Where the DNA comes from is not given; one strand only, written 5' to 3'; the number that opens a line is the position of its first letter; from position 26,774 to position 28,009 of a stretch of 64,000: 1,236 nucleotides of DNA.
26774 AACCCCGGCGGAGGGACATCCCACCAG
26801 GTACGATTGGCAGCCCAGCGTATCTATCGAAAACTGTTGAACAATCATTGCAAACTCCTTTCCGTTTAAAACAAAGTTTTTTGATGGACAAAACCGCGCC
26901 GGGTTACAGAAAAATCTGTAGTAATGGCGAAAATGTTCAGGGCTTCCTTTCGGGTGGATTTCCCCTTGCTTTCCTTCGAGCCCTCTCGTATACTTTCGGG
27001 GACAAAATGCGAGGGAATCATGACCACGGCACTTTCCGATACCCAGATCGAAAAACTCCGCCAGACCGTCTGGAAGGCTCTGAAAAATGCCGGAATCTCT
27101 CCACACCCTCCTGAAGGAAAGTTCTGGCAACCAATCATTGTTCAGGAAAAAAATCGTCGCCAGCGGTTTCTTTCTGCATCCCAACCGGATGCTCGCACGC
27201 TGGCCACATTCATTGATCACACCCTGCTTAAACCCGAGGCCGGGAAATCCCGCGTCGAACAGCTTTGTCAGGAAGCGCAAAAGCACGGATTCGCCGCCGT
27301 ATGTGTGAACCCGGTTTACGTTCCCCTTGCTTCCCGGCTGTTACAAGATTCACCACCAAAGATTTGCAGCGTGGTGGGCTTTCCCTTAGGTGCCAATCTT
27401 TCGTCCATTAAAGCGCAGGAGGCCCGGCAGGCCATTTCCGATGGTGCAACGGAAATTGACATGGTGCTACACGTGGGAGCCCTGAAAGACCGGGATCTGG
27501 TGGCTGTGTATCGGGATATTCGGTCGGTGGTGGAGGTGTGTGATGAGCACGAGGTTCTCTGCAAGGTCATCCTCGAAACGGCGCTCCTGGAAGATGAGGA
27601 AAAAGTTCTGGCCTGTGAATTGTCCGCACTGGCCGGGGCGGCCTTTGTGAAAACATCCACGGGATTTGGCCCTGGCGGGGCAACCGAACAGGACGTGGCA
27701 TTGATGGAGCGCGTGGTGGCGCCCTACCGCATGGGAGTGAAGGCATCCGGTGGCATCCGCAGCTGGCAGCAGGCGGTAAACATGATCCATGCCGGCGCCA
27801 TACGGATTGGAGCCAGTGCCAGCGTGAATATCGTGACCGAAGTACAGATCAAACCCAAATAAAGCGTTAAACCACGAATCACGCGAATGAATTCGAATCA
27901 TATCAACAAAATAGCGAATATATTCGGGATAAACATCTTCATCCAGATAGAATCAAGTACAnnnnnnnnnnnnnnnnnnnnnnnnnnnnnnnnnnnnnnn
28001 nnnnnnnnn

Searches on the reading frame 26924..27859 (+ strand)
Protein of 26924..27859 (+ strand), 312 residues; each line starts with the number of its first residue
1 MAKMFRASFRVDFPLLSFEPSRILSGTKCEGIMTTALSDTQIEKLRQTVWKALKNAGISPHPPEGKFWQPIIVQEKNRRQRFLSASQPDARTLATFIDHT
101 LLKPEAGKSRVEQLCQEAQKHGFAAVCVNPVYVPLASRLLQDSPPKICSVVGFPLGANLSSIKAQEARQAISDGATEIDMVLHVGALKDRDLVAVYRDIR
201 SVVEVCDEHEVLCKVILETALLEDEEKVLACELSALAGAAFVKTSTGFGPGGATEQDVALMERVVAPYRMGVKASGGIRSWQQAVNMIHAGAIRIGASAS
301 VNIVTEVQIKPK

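Call 9: search_protein_families(library=ncbifam, proteins=[window:26924-27859:+])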
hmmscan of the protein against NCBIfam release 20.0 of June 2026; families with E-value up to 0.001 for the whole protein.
window:26924-27859:+ (312 aa): 1 family
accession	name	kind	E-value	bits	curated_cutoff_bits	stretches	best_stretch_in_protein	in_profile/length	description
TIGR00126.1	deoC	equivalog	5.7e-79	264.4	117.3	1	93-304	2-210/211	deoxyribose-phosphate aldolase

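Call 16: find_homologous_proteins(query=window:27020-27859:+)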
Query window:27020-27859:+ (280 aa): 8000 proteins with E <= 0.001 among 8000 candidates; the best 120 are listed.
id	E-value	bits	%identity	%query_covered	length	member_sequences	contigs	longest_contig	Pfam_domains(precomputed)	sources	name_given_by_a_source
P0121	9.0e-180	614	100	100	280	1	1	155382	PF01791.16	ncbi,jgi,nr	ncbi:MAG: deoxyribose-phosphate aldolase [Calditrichaeota bacterium]|nr:deoxyribose-phosphate aldola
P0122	2.2e-141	488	80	98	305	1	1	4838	PF01791.16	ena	-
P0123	3.9e-116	405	67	98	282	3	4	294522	PF01791.16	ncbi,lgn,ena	-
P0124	8.2e-87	309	55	95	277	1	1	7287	PF01791.16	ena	-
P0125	2.9e-83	297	67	76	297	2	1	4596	PF01791.16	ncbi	-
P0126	7.7e-83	296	67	77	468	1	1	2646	PF02502.24,PF01791.16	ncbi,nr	ncbi:MAG: deoxyribose-phosphate aldolase [Calditrichaeota bacterium]|nr:MAG: deoxyribose-phosphate a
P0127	1.6e-81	292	66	77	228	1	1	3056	PF01791.16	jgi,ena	-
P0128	1.8e-81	291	66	77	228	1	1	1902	PF01791.16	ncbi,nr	ncbi:MAG TPA: deoxyribose-phosphate aldolase [Anaerolineae bacterium]|nr:deoxyribose-phosphate aldol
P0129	3.0e-81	291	66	77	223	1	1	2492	PF01791.16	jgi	-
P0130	5.6e-81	290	65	76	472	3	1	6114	PF02502.24,PF01791.16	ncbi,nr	ncbi:MAG: deoxyribose-phosphate aldolase [Calditrichaeota bacterium]|nr:MAG: deoxyribose-phosphate a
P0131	1.1e-80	289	65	78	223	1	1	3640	PF01791.16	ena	-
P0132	1.7e-80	288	65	77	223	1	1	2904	PF01791.16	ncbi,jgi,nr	ncbi:MAG TPA: deoxyribose-phosphate aldolase [Chloroflexi bacterium]|nr:deoxyribose-phosphate aldola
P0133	1.9e-80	288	65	77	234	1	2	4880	PF01791.16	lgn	-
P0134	2.9e-80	287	66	77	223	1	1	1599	PF01791.16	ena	-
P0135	4.5e-80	287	65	77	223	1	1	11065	PF01791.16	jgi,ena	-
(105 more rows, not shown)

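Call 18: find_encoding_contigs(protein=P0122, flank=5000, max_places=3)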
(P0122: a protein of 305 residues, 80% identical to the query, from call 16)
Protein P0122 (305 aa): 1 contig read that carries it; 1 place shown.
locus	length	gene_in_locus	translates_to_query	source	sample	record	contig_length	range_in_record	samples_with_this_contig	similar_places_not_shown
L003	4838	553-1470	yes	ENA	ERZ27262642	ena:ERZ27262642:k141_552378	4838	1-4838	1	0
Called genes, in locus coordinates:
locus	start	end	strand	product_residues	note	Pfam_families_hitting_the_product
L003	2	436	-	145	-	?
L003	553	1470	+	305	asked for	PF01791:DeoC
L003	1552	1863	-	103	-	-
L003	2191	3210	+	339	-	PF00034:Cytochrom_C (faint), PF03150:CCP_MauG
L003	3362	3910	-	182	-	PF00578:AhpC-TSA, PF08534:Redoxin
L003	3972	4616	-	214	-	PF00925:GTP_cyclohydro2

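Call 19: find_encoding_contigs(protein=P0123, flank=5000, max_places=3)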
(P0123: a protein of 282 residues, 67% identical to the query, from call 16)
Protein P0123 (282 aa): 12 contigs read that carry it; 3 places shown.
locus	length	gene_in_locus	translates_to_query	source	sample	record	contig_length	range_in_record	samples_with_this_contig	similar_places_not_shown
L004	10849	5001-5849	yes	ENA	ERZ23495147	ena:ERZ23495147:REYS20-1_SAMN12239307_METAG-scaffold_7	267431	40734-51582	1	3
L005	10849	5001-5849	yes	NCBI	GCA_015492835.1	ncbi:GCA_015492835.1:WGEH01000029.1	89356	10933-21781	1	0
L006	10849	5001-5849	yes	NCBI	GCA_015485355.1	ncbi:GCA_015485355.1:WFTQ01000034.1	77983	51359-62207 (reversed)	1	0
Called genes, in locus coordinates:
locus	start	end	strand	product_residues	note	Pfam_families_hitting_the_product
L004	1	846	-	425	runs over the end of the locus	PF02403:Seryl_tRNA_N, PF00587:tRNA-synt_2b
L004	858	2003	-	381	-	PF01041:DegT_DnrJ_EryC1, PF00155:Aminotran_1_2 (weak), PF01212:Beta_elim_lyase (faint)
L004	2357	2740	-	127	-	-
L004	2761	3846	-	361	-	PF00027:cNMP_binding, PF00072:Response_reg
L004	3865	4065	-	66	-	-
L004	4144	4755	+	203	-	-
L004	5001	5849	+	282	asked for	PF01791:DeoC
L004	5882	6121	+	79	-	-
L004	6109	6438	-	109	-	-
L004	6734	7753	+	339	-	PF00034:Cytochrom_C (faint), PF03150:CCP_MauG, PF13442:Cytochrome_CBB3 (faint)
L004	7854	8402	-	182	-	PF00578:AhpC-TSA, PF08534:Redoxin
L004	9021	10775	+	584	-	PF20446:ABC_N, PF09818:ABC_ATPase, PF21117:MRB1590_C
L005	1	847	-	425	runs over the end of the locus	PF02403:Seryl_tRNA_N, PF00587:tRNA-synt_2b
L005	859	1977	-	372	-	PF00155:Aminotran_1_2 (weak), PF01041:DegT_DnrJ_EryC1, PF01212:Beta_elim_lyase (faint)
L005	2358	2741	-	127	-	-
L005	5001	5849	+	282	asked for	PF01791:DeoC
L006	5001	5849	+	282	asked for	PF01791:DeoC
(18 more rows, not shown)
